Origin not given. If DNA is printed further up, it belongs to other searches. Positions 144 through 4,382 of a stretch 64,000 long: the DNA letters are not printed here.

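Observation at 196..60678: Ten copies of a 66-nt promoter module: two tandem TTGCGY-N4-TTCACG units at a fixed 32-nt distance from an extended -10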

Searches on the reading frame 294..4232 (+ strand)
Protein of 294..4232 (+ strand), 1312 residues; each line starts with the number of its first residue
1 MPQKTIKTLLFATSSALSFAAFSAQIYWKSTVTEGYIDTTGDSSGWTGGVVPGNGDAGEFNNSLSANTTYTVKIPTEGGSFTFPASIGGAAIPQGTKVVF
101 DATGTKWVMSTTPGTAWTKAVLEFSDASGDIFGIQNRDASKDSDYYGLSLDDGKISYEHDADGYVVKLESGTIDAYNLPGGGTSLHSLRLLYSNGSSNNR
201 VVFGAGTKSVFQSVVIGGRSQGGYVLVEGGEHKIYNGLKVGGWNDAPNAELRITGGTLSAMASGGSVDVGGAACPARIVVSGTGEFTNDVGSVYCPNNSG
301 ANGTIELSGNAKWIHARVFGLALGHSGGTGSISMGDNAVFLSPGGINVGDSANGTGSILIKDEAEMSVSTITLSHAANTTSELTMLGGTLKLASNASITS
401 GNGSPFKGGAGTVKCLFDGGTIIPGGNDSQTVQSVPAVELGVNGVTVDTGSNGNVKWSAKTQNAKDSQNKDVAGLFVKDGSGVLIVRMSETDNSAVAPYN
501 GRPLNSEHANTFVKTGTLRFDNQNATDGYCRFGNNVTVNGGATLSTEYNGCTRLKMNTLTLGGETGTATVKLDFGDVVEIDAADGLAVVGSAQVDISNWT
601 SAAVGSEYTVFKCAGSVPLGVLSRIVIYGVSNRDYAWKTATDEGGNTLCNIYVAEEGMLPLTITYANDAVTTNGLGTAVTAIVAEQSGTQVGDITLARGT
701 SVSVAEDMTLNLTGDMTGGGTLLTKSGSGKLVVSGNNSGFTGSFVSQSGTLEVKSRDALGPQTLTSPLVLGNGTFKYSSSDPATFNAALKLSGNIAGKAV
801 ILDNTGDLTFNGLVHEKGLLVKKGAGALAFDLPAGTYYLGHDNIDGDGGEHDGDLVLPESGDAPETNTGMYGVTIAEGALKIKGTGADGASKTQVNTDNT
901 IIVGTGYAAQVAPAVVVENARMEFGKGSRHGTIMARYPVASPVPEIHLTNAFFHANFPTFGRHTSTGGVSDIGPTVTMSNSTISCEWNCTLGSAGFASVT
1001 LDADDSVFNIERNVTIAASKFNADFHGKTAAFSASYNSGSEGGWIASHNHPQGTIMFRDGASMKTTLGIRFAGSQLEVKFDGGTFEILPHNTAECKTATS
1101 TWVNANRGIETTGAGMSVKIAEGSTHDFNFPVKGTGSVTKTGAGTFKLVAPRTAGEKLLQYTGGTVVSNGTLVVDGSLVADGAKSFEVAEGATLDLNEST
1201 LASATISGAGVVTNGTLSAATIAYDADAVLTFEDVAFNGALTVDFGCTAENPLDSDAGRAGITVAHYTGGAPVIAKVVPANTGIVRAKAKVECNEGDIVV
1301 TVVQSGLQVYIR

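Call 6: search_protein_families(library=pfam, proteins=[window:294-4232:+])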
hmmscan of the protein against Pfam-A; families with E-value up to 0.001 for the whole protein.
window:294-4232:+ (1312 aa): 1 family
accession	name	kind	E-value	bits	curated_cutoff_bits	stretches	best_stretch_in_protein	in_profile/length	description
PF12951.13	PATR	-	3.3e-06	27.5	27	2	723-753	1-30/30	Passenger-associated-transport-repeat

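Call 25: find_homologous_proteins(query=window:294-4232:+, max_evalue=1e-30)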
Query window:294-4232:+ (1312 aa): 9 proteins with E <= 1e-30 among 8000 candidates.
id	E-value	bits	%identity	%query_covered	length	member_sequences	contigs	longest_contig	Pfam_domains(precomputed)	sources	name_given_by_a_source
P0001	0.0e+0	2883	100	100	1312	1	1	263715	PF12951.14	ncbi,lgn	-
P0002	0.0e+0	1265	53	100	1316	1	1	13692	PF12951.14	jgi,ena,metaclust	metaclust:\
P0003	4.1e-242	825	46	75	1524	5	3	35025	-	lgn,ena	-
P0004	1.2e-238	813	44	75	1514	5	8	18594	-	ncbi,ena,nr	ncbi:MAG: hypothetical protein IJQ00_04685 [Kiritimatiellae bacterium]|nr:hypothetical protein [Kiri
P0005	8.9e-237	807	45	75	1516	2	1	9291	-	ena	-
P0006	2.2e-236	806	45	75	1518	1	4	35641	-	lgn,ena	-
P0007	1.5e-231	790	45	71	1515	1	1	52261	-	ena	-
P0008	3.6e-191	656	38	70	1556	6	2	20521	-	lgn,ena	-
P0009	1.9e-42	163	29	65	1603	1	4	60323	-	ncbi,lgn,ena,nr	ncbi:MAG: hypothetical protein IJR99_08235 [Kiritimatiellae bacterium]|nr:hypothetical protein [Kiri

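Call 26: find_encoding_contigs(protein=P0001, flank=10000, max_places=3)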
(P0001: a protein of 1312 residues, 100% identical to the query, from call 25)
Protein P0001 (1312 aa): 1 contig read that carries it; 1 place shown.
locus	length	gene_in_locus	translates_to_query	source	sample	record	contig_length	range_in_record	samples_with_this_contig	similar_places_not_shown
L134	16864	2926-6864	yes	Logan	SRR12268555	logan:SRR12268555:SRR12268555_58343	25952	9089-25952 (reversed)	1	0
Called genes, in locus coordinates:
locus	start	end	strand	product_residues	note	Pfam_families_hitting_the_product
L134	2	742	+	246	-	?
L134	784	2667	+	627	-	PF22815:CatAgl_D1, PF22816:CatAgl_D2, PF13229:Beta_helix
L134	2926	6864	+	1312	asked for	PF12951:PATR (faint)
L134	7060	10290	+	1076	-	PF22666:Glyco_hydro_2_N2, PF00703:Glyco_hydro_2, PF02836:Glyco_hydro_2_C (weak), PF18368:Ig_GlcNase, PF11721:Malectin (weak)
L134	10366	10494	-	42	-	-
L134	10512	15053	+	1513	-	-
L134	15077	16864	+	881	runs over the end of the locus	PF22666:Glyco_hydro_2_N2, PF02837:Glyco_hydro_2_N (weak), PF00703:Glyco_hydro_2, PF02836:Glyco_hydro_2_C (weak), PF17786:Mannosidase_ig, PF17753:Ig_mannosidase (weak), PF18368:Ig_GlcNase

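Call 29: search_protein_families(library=pfam, proteins=[L134:2-742:+], max_evalue=0.5)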
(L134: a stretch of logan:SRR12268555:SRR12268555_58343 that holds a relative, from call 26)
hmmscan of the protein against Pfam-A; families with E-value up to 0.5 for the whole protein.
L134:2-742:+ (246 aa): 1 family
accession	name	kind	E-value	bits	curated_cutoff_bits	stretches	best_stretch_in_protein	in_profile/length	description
PF00144.29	Beta-lactamase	-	0.00053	19.7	27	1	3-89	220-306/329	Beta-lactamase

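Call 31: find_encoding_contigs(protein=P0009, flank=10000, max_places=4)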
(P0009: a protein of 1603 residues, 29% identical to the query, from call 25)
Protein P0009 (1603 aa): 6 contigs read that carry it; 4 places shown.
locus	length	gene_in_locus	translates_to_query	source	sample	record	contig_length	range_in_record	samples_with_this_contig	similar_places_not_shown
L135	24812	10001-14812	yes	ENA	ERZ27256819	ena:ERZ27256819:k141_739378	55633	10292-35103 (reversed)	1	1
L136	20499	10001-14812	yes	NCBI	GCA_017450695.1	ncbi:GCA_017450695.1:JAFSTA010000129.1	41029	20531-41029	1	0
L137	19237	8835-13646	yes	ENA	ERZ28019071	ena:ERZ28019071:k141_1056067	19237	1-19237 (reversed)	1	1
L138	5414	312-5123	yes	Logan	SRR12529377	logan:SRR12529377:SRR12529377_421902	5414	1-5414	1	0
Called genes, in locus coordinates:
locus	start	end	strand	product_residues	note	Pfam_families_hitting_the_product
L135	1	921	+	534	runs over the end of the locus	PF00370:FGGY_N, PF02782:FGGY_C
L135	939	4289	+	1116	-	PF11028:TMEM260_N, PF13428:TPR_14 (faint), PF00515:TPR_1 (faint), PF07719:TPR_2 (faint), PF13432:TPR_16 (faint), PF13181:TPR_8 (faint), PF13414:TPR_11 (faint), PF23914:TPR_CcmH_CycH (weak), +3 more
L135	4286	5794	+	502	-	PF01541:GIY-YIG, PF27096:UvrC_M, PF02151:UVR, PF08459:UvrC_RNaseH_dom, PF12826:HHH_2 (weak), PF14520:HHH_5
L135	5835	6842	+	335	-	PF00005:ABC_tran, PF08352:oligo_HPY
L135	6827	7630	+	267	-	PF00005:ABC_tran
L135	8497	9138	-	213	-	-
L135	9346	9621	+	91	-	-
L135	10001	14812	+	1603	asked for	-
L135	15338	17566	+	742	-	PF00150:Cellulase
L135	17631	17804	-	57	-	-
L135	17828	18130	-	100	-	PF13646:HEAT_2 (weak)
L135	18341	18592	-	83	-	-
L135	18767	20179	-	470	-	PF01637:ATPase_2, PF13191:AAA_16 (weak), PF13173:AAA_14 (faint), PF13401:AAA_22 (weak)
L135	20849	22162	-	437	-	-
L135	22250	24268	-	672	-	PF08305:NPCBM, PF05345:He_PIG (weak), PF16499:Melibiase_2, PF17801:Melibiase_C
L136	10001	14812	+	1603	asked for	-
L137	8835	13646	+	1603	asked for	-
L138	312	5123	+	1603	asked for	-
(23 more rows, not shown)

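Call 32: find_encoding_contigs(protein=P0007, flank=10000, max_places=4)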
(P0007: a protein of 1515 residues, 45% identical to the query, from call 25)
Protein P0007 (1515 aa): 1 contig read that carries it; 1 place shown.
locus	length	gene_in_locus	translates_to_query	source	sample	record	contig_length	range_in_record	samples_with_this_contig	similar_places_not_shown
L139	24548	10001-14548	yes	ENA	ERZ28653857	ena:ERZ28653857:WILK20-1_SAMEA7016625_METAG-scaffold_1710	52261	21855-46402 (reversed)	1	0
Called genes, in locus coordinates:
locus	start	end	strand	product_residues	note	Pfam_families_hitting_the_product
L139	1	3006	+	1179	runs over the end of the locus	PF02837:Glyco_hydro_2_N (weak), PF00703:Glyco_hydro_2, PF07691:PA14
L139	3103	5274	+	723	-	PF04616:Glyco_hydro_43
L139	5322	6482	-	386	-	PF13377:Peripla_BP_3, PF12833:HTH_18, PF00165:HTH_AraC (weak)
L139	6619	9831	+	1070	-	PF02837:Glyco_hydro_2_N (weak), PF00703:Glyco_hydro_2 (weak), PF02836:Glyco_hydro_2_C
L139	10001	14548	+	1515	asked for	-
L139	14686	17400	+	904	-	PF18099:CBM_35_2 (faint), PF04616:Glyco_hydro_43, PF00754:F5_F8_type_C, PF22633:F5_F8_type_C_2, PF16990:CBM_35 (faint)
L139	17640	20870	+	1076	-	PF22666:Glyco_hydro_2_N2, PF00703:Glyco_hydro_2, PF17786:Mannosidase_ig (faint), PF02836:Glyco_hydro_2_C (weak), PF18368:Ig_GlcNase, PF11721:Malectin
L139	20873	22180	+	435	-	PF01408:GFO_IDH_MocA, PF19051:GFO_IDH_MocA_C2, PF22725:GFO_IDH_MocA_C3 (weak)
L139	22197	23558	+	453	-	PF01261:AP_endonuc_2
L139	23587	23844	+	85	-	-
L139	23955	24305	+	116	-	-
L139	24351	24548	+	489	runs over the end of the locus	PF03629:SASA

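Call 36: find_homologous_proteins(query=L139:5322-6479:-, max_evalue=1e-20)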
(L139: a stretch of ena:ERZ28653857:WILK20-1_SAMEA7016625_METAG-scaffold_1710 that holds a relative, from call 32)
Query L139:5322-6479:- (385 aa): 824 proteins with E <= 1e-20 among 5788 candidates; the best 120 are listed.
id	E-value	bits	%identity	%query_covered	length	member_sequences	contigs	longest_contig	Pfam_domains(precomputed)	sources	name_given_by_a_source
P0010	6.9e-223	758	85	98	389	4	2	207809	PF12833.14,PF13377.13,PF00165.30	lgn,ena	-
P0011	5.6e-219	745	84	98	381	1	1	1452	PF12833.14,PF13377.13,PF13407.13,PF00165.30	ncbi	-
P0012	1.3e-218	744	83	98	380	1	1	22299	PF12833.14,PF13377.13,PF00165.30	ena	-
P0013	3.1e-218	742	84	98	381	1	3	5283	PF12833.14,PF13377.13,PF13407.13,PF00165.30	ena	-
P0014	1.2e-217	740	83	98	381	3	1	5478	PF12833.14,PF13377.13,PF00165.30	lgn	-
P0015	3.8e-217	739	83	98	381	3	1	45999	PF12833.14,PF13377.13,PF13407.13,PF00165.30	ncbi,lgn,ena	-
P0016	7.1e-217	738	84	98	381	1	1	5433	PF12833.14,PF13377.13,PF13407.13,PF00165.30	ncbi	-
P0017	7.7e-217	738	84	98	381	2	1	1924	PF12833.14,PF13377.13,PF13407.13,PF00165.30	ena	-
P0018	1.5e-216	737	84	98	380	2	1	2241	PF12833.14,PF13377.13,PF00165.30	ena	-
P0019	2.7e-216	736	83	98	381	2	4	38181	PF12833.14,PF13377.13,PF13407.13,PF00165.30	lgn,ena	-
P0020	3.8e-216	736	84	98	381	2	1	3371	PF12833.14,PF13377.13,PF13407.13,PF00165.30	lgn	-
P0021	7.2e-216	735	83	98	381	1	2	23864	PF12833.14,PF13377.13,PF13407.13,PF00165.30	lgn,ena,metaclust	metaclust:\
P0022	9.9e-216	734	84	98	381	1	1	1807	PF12833.14,PF13377.13,PF13407.13,PF00165.30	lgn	-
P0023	1.4e-215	734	83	98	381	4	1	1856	PF12833.14,PF13377.13,PF00165.30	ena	-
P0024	3.7e-215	732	83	98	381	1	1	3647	PF12833.14,PF13377.13,PF13407.13,PF00165.30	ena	-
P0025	3.7e-215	732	83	98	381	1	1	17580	PF12833.14,PF13377.13,PF13407.13,PF00165.30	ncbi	-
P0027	1.3e-214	730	84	97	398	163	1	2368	PF12833.14,PF13377.13,PF00165.30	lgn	-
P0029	8.8e-213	724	82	98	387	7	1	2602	PF12833.14,PF13377.13,PF13407.13,PF00165.30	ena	-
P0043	3.1e-186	637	80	86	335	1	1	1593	PF12833.14,PF13377.13,PF00165.30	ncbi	-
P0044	1.3e-178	612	68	98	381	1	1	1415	PF12833.14,PF13377.13,PF00165.30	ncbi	-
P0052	1.0e-170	586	66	98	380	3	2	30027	PF12833.14,PF13377.13,PF00165.30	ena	-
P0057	4.6e-159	548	64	98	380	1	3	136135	PF12833.14,PF13377.13,PF00165.30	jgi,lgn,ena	-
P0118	1.4e-100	355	46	97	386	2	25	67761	PF12833.14,PF13377.13,PF13407.13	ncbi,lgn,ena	-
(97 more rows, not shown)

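Call 38: find_encoding_contigs(protein=P0015, flank=10000, max_places=3)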
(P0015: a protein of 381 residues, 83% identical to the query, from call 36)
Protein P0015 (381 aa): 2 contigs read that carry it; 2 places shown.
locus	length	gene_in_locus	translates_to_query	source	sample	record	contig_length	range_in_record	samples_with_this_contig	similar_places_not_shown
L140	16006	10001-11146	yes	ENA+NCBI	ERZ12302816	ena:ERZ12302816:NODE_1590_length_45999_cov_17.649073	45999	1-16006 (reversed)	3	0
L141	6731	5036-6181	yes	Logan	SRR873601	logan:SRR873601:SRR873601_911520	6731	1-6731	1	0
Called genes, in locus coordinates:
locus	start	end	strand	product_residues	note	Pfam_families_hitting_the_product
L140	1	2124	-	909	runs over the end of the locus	PF12708:Pect-lyase_RHGA_epim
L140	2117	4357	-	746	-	PF13802:Gal_mutarotas_2, PF01055:Glyco_hydro_31_2nd, PF21365:Glyco_hydro_31_3rd, PF17137:DUF5110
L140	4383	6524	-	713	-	PF17678:Glyco_hydro_92N (weak), PF07971:Glyco_hydro_92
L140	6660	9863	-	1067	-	PF02837:Glyco_hydro_2_N, PF00703:Glyco_hydro_2, PF02836:Glyco_hydro_2_C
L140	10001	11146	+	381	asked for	PF13407:Peripla_BP_4 (faint), PF13377:Peripla_BP_3, PF12833:HTH_18, PF00165:HTH_AraC (weak)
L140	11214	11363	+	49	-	PF12833:HTH_18, PF00165:HTH_AraC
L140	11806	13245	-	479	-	PF01637:ATPase_2, PF13173:AAA_14 (faint), PF13401:AAA_22 (weak)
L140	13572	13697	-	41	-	-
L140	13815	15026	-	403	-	PF13173:AAA_14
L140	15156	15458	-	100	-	-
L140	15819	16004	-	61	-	?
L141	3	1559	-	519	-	?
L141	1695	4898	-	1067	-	PF02837:Glyco_hydro_2_N, PF00703:Glyco_hydro_2, PF02836:Glyco_hydro_2_C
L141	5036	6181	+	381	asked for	PF13407:Peripla_BP_4 (faint), PF13377:Peripla_BP_3, PF12833:HTH_18, PF00165:HTH_AraC (weak)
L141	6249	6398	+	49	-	PF12833:HTH_18, PF00165:HTH_AraC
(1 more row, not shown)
